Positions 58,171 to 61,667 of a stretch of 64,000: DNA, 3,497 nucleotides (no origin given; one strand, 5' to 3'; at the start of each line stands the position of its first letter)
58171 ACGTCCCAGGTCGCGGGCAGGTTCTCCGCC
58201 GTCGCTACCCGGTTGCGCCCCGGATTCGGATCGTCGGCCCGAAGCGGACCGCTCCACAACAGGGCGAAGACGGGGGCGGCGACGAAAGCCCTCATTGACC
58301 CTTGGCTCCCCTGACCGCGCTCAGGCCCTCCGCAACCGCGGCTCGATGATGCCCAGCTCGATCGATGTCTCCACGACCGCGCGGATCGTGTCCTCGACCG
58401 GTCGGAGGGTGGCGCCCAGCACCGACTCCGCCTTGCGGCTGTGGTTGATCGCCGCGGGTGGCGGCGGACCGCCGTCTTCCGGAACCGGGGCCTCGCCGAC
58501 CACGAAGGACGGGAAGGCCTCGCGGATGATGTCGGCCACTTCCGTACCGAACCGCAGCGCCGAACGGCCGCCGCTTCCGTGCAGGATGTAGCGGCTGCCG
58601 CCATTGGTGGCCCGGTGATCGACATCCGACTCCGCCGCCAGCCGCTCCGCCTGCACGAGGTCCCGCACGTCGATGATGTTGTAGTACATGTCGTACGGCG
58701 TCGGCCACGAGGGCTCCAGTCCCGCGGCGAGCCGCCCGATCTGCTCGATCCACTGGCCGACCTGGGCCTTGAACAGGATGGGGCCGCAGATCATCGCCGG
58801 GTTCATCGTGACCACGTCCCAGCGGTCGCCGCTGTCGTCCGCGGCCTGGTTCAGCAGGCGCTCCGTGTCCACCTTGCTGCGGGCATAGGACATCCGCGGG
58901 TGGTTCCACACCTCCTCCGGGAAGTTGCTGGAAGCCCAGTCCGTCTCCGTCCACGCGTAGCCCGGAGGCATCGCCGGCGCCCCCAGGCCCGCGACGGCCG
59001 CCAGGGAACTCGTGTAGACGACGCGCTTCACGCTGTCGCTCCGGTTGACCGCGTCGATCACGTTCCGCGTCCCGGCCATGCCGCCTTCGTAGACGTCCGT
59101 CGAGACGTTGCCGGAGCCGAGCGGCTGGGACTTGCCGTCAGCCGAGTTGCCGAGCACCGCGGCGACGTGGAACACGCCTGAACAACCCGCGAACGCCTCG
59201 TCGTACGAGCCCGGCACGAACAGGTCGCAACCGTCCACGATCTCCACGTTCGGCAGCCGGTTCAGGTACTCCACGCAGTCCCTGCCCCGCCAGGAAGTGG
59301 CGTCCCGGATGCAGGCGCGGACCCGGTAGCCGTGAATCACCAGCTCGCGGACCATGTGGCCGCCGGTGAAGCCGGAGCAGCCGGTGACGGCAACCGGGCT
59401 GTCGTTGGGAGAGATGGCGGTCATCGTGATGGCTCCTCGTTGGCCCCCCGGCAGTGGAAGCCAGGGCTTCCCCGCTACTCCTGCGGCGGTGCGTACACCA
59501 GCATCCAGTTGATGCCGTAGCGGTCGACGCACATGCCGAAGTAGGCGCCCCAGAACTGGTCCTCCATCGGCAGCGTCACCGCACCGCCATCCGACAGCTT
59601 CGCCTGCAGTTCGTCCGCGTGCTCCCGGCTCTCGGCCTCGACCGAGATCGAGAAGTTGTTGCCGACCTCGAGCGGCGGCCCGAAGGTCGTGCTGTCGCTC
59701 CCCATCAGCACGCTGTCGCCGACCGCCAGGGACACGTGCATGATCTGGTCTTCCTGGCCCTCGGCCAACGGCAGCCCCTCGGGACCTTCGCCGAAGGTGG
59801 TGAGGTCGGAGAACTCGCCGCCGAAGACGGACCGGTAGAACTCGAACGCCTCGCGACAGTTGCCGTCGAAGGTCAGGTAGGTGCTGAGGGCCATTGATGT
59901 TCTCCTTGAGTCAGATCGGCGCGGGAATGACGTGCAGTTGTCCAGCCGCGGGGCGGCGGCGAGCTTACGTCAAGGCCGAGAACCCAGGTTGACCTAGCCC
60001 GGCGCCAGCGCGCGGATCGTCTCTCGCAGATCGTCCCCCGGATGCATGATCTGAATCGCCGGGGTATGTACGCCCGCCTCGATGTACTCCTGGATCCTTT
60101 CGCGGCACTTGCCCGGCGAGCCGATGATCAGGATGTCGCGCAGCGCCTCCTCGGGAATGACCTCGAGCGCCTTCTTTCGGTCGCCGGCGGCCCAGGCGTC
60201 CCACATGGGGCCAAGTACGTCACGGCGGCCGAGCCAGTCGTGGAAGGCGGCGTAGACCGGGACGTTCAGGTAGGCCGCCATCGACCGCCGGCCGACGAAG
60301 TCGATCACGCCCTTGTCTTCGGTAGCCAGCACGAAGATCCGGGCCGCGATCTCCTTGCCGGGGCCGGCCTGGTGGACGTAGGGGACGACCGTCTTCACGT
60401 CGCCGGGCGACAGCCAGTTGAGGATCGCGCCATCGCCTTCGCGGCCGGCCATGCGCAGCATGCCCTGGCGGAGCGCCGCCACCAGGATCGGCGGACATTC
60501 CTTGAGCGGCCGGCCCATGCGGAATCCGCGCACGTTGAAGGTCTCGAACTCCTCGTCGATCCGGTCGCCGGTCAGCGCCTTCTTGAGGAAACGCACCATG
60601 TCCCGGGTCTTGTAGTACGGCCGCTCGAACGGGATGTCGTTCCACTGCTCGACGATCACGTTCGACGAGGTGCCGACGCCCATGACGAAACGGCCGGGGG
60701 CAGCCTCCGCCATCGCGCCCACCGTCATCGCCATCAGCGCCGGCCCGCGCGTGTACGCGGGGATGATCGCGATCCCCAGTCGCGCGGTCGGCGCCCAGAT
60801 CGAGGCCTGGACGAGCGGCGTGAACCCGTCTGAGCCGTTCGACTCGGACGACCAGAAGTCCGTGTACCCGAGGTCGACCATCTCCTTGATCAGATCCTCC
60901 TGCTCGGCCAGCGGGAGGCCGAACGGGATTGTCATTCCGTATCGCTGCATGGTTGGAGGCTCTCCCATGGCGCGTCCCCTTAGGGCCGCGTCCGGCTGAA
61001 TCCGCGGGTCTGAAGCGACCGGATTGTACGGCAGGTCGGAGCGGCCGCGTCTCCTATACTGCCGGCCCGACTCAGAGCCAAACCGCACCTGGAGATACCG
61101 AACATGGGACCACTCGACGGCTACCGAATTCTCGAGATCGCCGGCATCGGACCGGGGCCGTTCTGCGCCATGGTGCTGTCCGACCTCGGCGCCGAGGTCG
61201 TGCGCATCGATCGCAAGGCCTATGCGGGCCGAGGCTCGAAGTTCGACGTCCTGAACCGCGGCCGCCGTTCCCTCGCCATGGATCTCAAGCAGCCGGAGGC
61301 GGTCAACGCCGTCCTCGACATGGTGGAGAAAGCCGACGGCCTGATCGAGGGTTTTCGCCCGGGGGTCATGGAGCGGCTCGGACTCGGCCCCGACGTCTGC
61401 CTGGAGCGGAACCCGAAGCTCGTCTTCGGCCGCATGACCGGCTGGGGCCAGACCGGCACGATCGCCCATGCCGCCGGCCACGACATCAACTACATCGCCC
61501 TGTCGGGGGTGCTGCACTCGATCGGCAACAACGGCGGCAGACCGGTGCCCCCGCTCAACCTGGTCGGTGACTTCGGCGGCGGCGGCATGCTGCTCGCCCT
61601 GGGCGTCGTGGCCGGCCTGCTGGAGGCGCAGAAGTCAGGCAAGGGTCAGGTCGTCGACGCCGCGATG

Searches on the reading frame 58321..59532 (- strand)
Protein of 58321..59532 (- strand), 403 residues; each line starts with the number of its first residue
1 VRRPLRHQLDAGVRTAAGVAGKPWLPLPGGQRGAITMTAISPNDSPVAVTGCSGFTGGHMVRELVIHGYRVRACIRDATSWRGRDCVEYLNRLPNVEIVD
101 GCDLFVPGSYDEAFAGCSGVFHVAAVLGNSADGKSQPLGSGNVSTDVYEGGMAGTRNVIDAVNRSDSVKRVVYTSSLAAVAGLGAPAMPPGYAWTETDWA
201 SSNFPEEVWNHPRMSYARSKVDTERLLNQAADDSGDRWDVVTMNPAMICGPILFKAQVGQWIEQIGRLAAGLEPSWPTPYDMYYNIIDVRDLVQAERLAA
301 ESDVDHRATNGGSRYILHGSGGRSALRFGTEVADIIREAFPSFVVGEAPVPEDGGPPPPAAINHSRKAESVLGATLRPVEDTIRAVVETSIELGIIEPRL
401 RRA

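Call 8: search_protein_families(library=pfam, proteins=[window:58321-59532:-], max_evalue=0.001)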
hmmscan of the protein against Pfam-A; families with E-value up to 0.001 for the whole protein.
window:58321-59532:- (403 aa): 6 families
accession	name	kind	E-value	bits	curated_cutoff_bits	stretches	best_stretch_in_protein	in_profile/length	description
PF01370.27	Epimerase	-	2.1e-17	63.8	20.9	1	47-302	1-227/240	NAD dependent epimerase/dehydratase family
PF01073.25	3Beta_HSD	-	1.4e-10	41.1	22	1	48-251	1-184/280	3-beta hydroxysteroid dehydrogenase/isomerase family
PF13460.12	NAD_binding_10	-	3.3e-09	37.3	27.2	1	51-180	1-102/184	NAD(P)H-binding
PF05368.20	NmrA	-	5.1e-08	33.3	27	1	45-178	3-109/298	NmrA-like family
PF07993.18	NAD_binding_4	-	8.3e-06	25.6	20.1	0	152-264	113-218/258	Male sterility protein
PF16363.11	GDP_Man_Dehyd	-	0.00068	19.6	27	0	49-95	2-47/332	GDP-mannose 4,6 dehydratase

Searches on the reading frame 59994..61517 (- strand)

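Call 8: search_protein_families(library=pfam, proteins=[window:59994-61517:-], max_evalue=0.001)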
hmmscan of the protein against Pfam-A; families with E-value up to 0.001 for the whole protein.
window:59994-61517:- (507 aa): 1 family
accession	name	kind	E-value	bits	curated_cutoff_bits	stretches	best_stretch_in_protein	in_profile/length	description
PF00296.26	Bac_luciferase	-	3e-47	162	27.9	1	201-484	20-313/314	Luciferase-like monooxygenase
